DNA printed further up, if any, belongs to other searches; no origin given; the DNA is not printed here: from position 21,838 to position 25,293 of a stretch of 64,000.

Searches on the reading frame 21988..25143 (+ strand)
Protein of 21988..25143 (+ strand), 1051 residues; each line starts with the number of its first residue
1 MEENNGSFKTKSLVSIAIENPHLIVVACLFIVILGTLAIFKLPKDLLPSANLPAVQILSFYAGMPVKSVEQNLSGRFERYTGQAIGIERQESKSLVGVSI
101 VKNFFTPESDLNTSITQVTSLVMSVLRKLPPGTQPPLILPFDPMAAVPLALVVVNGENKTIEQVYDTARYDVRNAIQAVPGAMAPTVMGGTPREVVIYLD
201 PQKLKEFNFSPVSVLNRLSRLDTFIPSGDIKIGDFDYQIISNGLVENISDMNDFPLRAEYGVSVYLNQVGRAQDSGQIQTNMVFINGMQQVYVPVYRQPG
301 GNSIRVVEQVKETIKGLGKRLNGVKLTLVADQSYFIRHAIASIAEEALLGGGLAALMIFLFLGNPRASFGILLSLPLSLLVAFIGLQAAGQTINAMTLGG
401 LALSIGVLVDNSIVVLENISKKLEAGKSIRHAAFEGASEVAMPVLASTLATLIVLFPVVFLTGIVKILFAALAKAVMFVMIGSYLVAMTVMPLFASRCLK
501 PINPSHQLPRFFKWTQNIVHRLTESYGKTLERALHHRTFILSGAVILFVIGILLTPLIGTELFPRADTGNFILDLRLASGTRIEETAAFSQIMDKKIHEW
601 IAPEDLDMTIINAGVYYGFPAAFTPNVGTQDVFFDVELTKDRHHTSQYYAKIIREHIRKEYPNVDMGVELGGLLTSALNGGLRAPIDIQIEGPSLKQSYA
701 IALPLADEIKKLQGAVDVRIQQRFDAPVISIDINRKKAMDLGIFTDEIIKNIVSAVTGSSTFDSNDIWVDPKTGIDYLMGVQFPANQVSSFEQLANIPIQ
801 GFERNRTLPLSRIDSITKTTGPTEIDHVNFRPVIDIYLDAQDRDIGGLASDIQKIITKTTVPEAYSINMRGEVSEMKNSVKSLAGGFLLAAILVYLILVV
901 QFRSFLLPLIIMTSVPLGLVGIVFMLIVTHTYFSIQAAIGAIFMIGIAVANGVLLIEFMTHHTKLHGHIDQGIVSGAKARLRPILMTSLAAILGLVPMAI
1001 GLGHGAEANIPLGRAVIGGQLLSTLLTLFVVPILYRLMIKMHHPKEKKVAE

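Call 7: search_protein_families(library=pfam, proteins=[window:21988-25143:+])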
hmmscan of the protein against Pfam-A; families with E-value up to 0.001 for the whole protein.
window:21988-25143:+ (1051 aa): 2 families
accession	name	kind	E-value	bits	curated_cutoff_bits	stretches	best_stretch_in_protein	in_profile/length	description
PF00873.25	ACR_tran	-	5.5e-200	667.1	28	1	14-1038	2-1020/1021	AcrB/AcrD/AcrF family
PF03176.21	MMPL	-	0.00066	19.2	20.5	0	350-514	152-319/333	MMPL family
